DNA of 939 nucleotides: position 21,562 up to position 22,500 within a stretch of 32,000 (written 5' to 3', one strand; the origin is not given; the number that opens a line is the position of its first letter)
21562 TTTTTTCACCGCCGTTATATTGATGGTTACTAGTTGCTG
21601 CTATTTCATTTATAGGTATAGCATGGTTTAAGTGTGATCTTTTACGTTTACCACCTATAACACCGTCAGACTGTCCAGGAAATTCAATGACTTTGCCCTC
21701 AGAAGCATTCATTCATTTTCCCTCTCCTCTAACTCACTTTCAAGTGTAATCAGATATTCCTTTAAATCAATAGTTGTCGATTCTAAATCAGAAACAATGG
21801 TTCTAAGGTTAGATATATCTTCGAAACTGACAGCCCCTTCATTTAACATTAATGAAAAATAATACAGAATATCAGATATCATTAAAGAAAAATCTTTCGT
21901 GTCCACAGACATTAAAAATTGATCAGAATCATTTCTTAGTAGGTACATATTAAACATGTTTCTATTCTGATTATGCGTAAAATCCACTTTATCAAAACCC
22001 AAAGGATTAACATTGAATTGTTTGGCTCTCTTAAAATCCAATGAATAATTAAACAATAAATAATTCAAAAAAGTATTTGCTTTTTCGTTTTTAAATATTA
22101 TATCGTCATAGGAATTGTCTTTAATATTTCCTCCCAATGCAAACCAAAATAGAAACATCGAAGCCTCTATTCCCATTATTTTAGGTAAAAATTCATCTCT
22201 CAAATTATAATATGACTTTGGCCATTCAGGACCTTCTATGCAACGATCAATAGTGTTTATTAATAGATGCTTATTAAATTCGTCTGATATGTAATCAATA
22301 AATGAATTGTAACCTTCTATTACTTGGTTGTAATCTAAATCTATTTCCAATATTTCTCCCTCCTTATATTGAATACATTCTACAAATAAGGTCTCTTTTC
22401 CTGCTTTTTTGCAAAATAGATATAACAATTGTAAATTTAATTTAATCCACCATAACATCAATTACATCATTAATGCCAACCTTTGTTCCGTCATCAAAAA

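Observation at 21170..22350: Translationally coupled pair of unknown genes at the prophage end: a 213-aa soluble protein plus a C-tail-anchored coiled-coil membrane protein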

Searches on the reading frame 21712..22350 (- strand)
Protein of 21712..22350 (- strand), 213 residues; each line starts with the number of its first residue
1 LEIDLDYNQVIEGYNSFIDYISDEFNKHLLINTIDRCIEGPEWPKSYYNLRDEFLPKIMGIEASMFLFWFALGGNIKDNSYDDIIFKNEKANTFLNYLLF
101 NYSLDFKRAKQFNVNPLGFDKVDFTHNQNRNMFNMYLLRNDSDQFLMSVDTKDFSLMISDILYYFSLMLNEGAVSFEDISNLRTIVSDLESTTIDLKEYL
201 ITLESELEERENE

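Call 4: search_protein_families(library=pfam, proteins=[window:21712-22350:-], max_evalue=1)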
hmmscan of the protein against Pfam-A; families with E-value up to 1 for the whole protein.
window:21712-22350:- (213 aa): 1 family
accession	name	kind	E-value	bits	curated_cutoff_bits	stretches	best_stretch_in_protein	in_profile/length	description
PF13071.11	DUF3935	-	0.035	15.1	27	0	57-74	5-22/70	Protein of unknown function (DUF3935)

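Call 5: search_protein_families(library=phrogs, proteins=[window:21712-22350:-], max_evalue=1)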
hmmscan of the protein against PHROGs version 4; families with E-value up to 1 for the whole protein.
window:21712-22350:- (213 aa): 0 families

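Call 6: search_protein_families(library=padloc, proteins=[window:21712-22350:-], max_evalue=1)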
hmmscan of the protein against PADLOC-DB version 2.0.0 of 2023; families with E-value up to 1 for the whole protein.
window:21712-22350:- (213 aa): 0 families

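Call 7: search_protein_families(library=ncbifam, proteins=[window:21712-22350:-], max_evalue=1)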
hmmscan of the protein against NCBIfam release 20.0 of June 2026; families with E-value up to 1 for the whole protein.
window:21712-22350:- (213 aa): 0 families

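Call 9: find_homologous_proteins(query=window:21712-22350:-)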
Query window:21712-22350:- (213 aa): 3 proteins with E <= 0.001 among 74 candidates.
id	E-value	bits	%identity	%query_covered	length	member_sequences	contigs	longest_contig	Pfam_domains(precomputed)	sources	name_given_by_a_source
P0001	1.4e-134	464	100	100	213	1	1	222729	-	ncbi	ncbi:hypothetical protein ACDX78_02080 [Virgibacillus oceani]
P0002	9.3e-103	361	76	100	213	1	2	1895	-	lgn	-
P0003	1.6e-51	193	47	93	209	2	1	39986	-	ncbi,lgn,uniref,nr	ncbi:hypothetical protein H9636_15915 [Ureibacillus sp. Re31]|uniref:Uncharacterized protein n=1 Tax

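Call 11: find_encoding_contigs(protein=P0003, flank=10000)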
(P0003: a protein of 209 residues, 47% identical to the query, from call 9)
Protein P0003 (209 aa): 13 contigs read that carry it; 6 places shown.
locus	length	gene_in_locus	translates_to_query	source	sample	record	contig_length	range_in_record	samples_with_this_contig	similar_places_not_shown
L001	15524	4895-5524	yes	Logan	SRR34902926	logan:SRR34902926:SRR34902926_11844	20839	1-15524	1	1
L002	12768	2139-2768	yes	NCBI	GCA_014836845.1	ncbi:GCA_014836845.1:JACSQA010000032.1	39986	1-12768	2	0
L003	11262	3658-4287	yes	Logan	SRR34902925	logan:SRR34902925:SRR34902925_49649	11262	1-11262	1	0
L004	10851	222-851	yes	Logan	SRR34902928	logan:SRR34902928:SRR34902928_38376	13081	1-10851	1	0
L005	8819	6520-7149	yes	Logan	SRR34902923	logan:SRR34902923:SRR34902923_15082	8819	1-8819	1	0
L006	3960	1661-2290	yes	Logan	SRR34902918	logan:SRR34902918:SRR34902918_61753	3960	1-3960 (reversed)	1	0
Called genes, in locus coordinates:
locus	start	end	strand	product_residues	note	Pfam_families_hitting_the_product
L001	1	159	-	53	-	?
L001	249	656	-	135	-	PF26325:YhjD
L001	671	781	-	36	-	-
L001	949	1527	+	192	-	-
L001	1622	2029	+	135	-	-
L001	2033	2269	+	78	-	-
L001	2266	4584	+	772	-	-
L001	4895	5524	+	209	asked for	-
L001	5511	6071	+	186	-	-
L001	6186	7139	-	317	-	PF01510:Amidase_2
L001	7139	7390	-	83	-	PF04688:Holin_SPP1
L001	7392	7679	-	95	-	-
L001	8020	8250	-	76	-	-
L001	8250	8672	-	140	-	-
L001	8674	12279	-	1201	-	PF18994:Prophage_tailD1, PF06605:Prophage_tail, PF07902:Gp58 (weak), PF24161:CCDC39 (weak), PF07902:Gp58, PF13884:Peptidase_S74 (weak)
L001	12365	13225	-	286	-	PF05709:Sipho_tail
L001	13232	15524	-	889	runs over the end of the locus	PF04513:Baculo_PEP_C (faint)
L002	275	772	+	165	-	-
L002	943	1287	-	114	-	PF26325:YhjD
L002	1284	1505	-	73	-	-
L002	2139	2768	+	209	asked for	-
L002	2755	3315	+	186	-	-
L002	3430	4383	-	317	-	PF01510:Amidase_2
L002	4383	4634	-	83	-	PF04688:Holin_SPP1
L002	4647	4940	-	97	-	PF10779:XhlA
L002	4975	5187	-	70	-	-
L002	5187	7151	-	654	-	PF06605:Prophage_tail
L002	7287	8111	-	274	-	PF03009:GDPD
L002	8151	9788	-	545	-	PF03009:GDPD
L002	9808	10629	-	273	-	PF05709:Sipho_tail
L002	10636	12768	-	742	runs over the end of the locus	-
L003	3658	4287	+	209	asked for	-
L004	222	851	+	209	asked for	-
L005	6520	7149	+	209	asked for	-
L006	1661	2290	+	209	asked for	-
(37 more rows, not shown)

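Call 12: find_encoding_contigs(protein=P0002, flank=10000)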
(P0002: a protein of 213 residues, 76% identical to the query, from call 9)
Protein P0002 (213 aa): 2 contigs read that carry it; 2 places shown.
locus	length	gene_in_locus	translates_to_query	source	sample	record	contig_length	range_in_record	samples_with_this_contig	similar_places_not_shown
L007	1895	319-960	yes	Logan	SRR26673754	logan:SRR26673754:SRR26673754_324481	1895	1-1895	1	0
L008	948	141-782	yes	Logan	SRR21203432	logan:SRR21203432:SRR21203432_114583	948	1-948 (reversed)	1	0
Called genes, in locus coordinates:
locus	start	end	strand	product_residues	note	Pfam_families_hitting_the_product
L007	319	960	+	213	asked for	-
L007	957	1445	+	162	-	-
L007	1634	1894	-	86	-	?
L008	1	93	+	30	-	?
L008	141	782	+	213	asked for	-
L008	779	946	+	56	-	?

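Call 24: search_solved_structures(query=A1, max_evalue=10)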
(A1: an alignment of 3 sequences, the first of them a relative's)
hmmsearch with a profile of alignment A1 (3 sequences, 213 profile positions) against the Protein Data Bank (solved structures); distinct sequences matched with E-value up to 10: 4.
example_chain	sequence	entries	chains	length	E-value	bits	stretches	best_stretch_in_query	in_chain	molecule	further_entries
2kck_A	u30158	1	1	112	0.18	14.7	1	6-41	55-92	TPR repeat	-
2c5j_A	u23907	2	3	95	0.53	13.1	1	148-207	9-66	T-SNARE AFFECTING A LATE GOLGI COMPARTMENT PROTEIN 1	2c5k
2c5i_T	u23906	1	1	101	0.55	13.1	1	148-207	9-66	T-SNARE AFFECTING A LATE GOLGI COMPARTMENT PROTEIN 1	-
6keq_AA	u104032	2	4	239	1.1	12.2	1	92-139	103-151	Glutathione S-transferase E14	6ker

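Call 26: search_protein_families(library=pfam, proteins=[L002:2755-3312:+, L002:4647-4937:-], max_evalue=1)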
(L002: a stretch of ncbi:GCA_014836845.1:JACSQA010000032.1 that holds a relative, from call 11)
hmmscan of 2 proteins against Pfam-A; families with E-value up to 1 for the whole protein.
L002:2755-3312:+ (186 aa): 6 families
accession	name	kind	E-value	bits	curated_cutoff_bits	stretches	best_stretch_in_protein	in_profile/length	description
PF25610.1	HR1_TOCA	-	0.059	14.1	27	0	41-65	60-84/90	TOCA family HR1 domain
PF00435.27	Spectrin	-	0.1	13.6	29.9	1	49-104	42-97/105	Spectrin repeat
PF10046.14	BLOC1_2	-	0.12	13.1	33.4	1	79-114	57-92/96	Biogenesis of lysosome-related organelles complex-1 subunit 2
PF22299.1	BRISC_FAM175B_helical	-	0.14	12.3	27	0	81-105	33-57/62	BRISC complex subunit FAM175B, helical domain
PF03462.23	PCRF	-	0.44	10.8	24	1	30-108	10-92/194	PCRF domain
PF10392.15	COG5_N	-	0.74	10.5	31.2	1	42-108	27-93/132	Conserved oligomeric Golgi complex subunit 5, N-terminal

L002:4647-4937:- (96 aa): 8 families
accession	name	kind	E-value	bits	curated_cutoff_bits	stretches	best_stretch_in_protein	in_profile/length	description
PF10779.14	XhlA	-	5.7e-11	42.9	34.7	1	39-92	14-67/67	Haemolysin XhlA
PF11839.13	Alanine_zipper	-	0.00029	21.5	23.1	1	33-67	26-60/69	Alanine-zipper, major outer membrane lipoprotein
PF05957.18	DUF883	-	0.025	14.9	25.4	1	35-65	19-49/53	DUF883 N-terminal domain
PF07730.19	HisKA_3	-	0.027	15.5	24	1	20-67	16-64/68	Histidine kinase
PF00957.27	Synaptobrevin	-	0.04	14.2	26.4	1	40-92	28-80/89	Synaptobrevin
PF09534.15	Trp_oprn_chp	-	0.049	13.9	29.6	1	34-93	89-136/180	Tryptophan-associated transmembrane protein (Trp_oprn_chp)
PF11166.13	DUF2951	-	0.051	14.2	26.7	1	7-92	16-95/98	Protein of unknown function (DUF2951)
PF09692.15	Arb1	-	0.12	11.9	25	1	7-76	57-126/403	Argonaute siRNA chaperone (ARC) complex subunit Arb1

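Call 27: predict_structure(alignment_id=A1)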
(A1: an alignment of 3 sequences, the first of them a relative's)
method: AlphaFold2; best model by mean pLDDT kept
length: 213 residues; sequences in the alignment: 3
mean_pLDDT: 58.6   pTM: 0.52
mean pLDDT of the five models: 58.6, 43.2, 39.3, 37.3, 37.1
residues with pLDDT >= 90: 9; 70-90: 57; 50-70: 56; < 50: 91
segments of 3 or more residues with pLDDT < 50: 79-82, 111-174, 181-196
pLDDT, mean of each block of 10 residues (from residue 1): 69 88 86 83 76 88 83 55 57 66 60 35 33 37 35 43 44 47 46 45 55 46
secondary structure, 60 per line:
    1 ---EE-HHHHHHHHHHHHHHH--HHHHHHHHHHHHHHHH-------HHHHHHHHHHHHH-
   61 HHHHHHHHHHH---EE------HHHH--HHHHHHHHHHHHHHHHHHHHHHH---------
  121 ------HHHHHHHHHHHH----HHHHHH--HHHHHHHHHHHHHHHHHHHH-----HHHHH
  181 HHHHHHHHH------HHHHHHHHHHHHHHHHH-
elements in order: H7-21 H24-39 H47-59 H61-71 H83-86 H89-111 H127-138 H143-148 H151-170 H176-189 H196-212

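Call 28: search_protein_representatives(alignment_id=A1)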
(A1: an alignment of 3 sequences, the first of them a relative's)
Query: 3 sequences, 213 profile positions. Proteins with E-value up to 0.001 (for the whole library): 32; up to 1e-10: 21; up to 1e-30: 11. The best 32 are listed.
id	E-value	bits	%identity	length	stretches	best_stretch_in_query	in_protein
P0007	3.4e-68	245.8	-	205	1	1-211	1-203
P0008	1.0e-58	214.9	-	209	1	1-201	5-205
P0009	8.9e-52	192.2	-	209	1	1-208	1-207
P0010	5.3e-49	183.1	-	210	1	1-202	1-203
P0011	1.8e-45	171.6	-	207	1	2-191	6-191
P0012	3.3e-45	170.7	-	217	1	5-211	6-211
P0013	1.0e-40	156.0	-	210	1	9-202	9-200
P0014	1.8e-40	155.2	-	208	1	1-209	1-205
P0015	9.3e-39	149.6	-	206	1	2-191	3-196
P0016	9.5e-38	146.3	-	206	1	5-202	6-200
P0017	5.7e-32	127.5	-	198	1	2-190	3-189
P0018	3.2e-30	121.7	-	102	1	1-75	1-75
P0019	4.3e-30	121.3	-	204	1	9-189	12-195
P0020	4.9e-28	114.6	-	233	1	3-201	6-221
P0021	1.1e-22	97.1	-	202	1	1-192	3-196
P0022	9.4e-22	94.1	-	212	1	2-189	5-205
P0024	2.6e-17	79.6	-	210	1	8-186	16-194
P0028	2.6e-10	56.6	-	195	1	3-189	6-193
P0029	5.6e-10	55.6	-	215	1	21-189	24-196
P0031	1.6e-08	50.8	-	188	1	12-162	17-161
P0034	4.1e-06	43.0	-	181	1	4-167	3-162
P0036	1.5e-04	37.8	-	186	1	6-150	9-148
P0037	2.5e-04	37.1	-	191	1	15-160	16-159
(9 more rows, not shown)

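Call 31: find_homologous_proteins(query=A2)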
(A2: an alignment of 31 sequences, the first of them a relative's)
Query A2 (31 sequences) (213 aa, profile of the alignment): 5 proteins with E <= 0.001 among 2861 candidates.
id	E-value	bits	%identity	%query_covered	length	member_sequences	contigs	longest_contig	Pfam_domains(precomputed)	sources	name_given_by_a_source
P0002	1.1e-70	255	76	100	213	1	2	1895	-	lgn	-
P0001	1.4e-67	245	100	100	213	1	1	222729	-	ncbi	ncbi:hypothetical protein ACDX78_02080 [Virgibacillus oceani]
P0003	2.9e-67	244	47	93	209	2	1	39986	-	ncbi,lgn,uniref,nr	ncbi:hypothetical protein H9636_15915 [Ureibacillus sp. Re31]|uniref:Uncharacterized protein n=1 Tax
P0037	3.7e-40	156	24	69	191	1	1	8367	-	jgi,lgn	-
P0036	4.9e-38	149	22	74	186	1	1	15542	-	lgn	-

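Call 32: search_solved_structures(query=A2, max_evalue=10)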
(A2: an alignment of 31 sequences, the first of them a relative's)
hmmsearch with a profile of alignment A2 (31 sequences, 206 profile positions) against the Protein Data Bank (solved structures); distinct sequences matched with E-value up to 10: 8.
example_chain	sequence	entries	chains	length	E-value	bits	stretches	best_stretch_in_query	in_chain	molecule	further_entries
3q9d_A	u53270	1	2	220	0.00012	24.7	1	63-198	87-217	Protein CPn_0803/CP_1068/CPj0803/CpB0832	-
4mlk_A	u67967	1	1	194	0.00038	23.1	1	65-200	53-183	CT584 protein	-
8zf3_A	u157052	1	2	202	0.055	16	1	29-102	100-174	Hypothetical OpaR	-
3tqs_A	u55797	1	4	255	0.85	12.2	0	122-158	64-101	Ribosomal RNA small subunit methyltransferase A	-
4zia_A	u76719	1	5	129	0.94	12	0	85-114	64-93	Signal transducer and activator of transcription 3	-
6zff_A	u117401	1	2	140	1.1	11.8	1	150-198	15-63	DNA double-strand break repair Rad50 ATPase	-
6egc_A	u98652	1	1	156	1.3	11.5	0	156-202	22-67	SC_2L4HC2_23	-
6dm9_A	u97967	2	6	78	2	10.9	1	152-202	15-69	DHD15_extended_A | DHD15_closed_A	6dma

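Call 33: search_solved_structures(query=A2, max_evalue=0.01, show_alignments=2)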
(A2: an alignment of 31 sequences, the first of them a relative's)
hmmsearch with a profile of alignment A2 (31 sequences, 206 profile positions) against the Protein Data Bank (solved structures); distinct sequences matched with E-value up to 0.01: 2.
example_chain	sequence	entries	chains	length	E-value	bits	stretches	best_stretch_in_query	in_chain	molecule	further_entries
3q9d_A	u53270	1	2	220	0.00012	24.7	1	63-198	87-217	Protein CPn_0803/CP_1068/CPj0803/CpB0832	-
4mlk_A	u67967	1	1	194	0.00038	23.1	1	65-200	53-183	CT584 protein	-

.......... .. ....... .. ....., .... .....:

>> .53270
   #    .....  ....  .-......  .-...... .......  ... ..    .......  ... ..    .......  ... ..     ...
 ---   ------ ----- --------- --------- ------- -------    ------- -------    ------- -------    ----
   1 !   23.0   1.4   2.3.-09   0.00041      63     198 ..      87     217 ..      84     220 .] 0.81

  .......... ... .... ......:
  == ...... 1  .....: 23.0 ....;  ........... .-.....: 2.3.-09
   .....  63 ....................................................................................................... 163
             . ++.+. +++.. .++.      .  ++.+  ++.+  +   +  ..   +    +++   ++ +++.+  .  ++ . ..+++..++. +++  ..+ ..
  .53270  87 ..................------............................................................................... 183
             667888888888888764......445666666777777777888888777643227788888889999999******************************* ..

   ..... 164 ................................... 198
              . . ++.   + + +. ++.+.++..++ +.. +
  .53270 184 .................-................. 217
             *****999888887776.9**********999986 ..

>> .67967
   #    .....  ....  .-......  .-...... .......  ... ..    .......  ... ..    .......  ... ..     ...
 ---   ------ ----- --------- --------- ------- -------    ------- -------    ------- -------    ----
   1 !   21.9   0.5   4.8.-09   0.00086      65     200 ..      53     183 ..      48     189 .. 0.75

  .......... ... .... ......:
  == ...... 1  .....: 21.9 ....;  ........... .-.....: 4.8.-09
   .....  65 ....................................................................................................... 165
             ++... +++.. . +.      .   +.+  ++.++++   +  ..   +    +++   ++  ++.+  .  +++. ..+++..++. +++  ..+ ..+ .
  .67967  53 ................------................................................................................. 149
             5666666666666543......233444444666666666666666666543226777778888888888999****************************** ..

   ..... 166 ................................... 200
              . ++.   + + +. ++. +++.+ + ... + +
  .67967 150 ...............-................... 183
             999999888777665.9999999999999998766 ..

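Call 35: search_protein_families(library=pfam, alignment_id=A2, max_evalue=0.1)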
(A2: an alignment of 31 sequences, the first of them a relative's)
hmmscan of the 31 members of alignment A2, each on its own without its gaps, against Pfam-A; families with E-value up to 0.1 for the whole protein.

A. member 1, P0001 (213 aa): 1 family
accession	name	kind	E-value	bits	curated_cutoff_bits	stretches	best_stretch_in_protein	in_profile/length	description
PF13071.11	DUF3935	-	0.035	15.1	27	0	57-74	5-22/70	Protein of unknown function (DUF3935)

B. families by the number of members that match (of 31 scanned): 20 families
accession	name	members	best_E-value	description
PF10702.14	DUF2507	3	0.026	Protein of unknown function (DUF2507)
PF19233.4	DUF5886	1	0.0069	Family of unknown function (DUF5886)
PF16752.10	TBCC_N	1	0.0087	Tubulin-specific chaperone C N-terminal domain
PF17768.7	RecJ_OB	1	0.0091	RecJ OB domain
PF24688.1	SseK_NleB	1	0.016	SseK/NleB family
PF02609.21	Exonuc_VII_S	1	0.02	Exonuclease VII small subunit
PF03041.19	Baculo_LEF-2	1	0.029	lef-2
PF13071.11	DUF3935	1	0.035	Protein of unknown function (DUF3935)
PF02996.22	Prefoldin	1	0.035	Prefoldin subunit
PF17520.7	DUF5445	1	0.035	Family of unknown function (DUF5445)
PF07719.23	TPR_2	1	0.036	Tetratricopeptide repeat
PF14941.11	OAF_N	1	0.041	Out at first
PF00240.29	ubiquitin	1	0.054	Ubiquitin family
PF02831.20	gpW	1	0.054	gpW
PF14131.11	DUF4298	1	0.071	Domain of unknown function (DUF4298)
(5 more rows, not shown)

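Call 36: predict_structure(alignment_id=A2)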
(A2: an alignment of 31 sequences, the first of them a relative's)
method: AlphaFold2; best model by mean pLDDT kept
length: 213 residues; sequences in the alignment: 31
mean_pLDDT: 93.5   pTM: 0.79
mean pLDDT of the five models: 93.5, 93.2, 93.0, 92.2, 91.9
residues with pLDDT >= 90: 181; 70-90: 31; 50-70: 1; < 50: 0
segments of 3 or more residues with pLDDT < 50: none
pLDDT, mean of each block of 10 residues (from residue 1): 87 97 98 97 96 98 97 84 86 96 96 95 92 96 96 95 94 85 92 95 95 91
secondary structure, 60 per line:
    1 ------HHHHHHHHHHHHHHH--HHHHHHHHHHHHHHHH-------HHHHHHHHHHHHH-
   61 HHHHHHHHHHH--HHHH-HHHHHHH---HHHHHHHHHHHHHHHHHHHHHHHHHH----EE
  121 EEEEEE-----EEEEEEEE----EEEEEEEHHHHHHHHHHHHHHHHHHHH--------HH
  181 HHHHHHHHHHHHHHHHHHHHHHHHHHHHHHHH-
elements in order: H7-21 H24-39 H47-59 H61-71 H74-77 H79-85 H89-114 E119-126 E132-139 E144-150 H151-170 H179-212

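Call 38: fold_search(model_id=the predicted structure, library=pdb)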
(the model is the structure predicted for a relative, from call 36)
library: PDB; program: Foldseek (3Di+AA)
matches with E <= 10: 827; with E <= 0.001: 2
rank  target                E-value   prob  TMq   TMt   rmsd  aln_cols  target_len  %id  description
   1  3q9d_A                3.1e-04  1.00  0.33  0.39  11.2       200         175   16  Crystal Structure of Cpn0803 from C. pneumoniae. (released 2012-01-11)
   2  3q9d_B                5.4e-04  1.00  0.37  0.44   7.8       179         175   16  Crystal Structure of Cpn0803 from C. pneumoniae. (released 2012-01-11)
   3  4mlk                  2.9e-03  1.00  0.33  0.44   8.0       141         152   18  3.05A resolution structure of CT584 from Chlamydia trachomatis (released 2013-11-13)
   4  8esd_N                1.9e-02  0.91  0.29  0.32  11.4       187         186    9  Crystal structure of COMMD7-COMMD9-COMMD5-COMMD10 tetramer (released 2023-05-24)
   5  1e8o_C                3.8e-01  0.80  0.18  0.41   7.0        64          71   11  Core of the Alu domain of the mammalian SRP (released 2000-11-08)
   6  7zeu_A                4.3e-01  0.11  0.19  0.13  20.7       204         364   11  Crystal structure of human Clusterin, crystal form II (released 2023-10-11)
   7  8esd_F                4.5e-01  0.57  0.17  0.39   7.8        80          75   14  Crystal structure of COMMD7-COMMD9-COMMD5-COMMD10 tetramer (released 2023-05-24)
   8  7zet_A                4.8e-01  0.13  0.21  0.13  20.1       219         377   12  Crystal structure of human Clusterin, crystal form I (released 2023-10-11)
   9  3k7c_A                5.1e-01  0.21  0.14  0.25  11.1        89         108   12  Crystal structure of Putative NTF2-like transpeptidase (NP_281412.1) from CAMPYLOBACTER JEJUNI at 2.00 A resolution (released 2009-11-03)
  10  7oop_M                5.1e-01  0.14  0.15  0.05  23.1       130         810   12  Pol II-CSB-CSA-DDB1-UVSSA-PAF-SPT6 (Structure 3) (released 2021-10-06)
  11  3to1_A                5.3e-01  0.95  0.17  0.17   2.4        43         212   16  Two surfaces on Rtt106 mediate histone binding and chaperone activity (released 2011-12-21)
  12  5kew_A                5.3e-01  0.69  0.16  0.34   8.1        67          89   10  Vibrio parahaemolyticus VtrA/VtrC complex bound to the bile salt taurodeoxycholate (released 2016-07-20)
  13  5kev_A                5.3e-01  0.69  0.16  0.34   8.1        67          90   10  Vibrio parahaemolyticus VtrA/VtrC complex (released 2016-07-20)
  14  8fmw_W                5.7e-01  0.30  0.16  0.29  11.3        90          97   18  The structure of a hibernating ribosome in the Lyme disease pathogen (released 2023-11-08)
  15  7zeu_D                5.7e-01  0.10  0.15  0.10  25.6       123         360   12  Crystal structure of human Clusterin, crystal form II (released 2023-10-11)
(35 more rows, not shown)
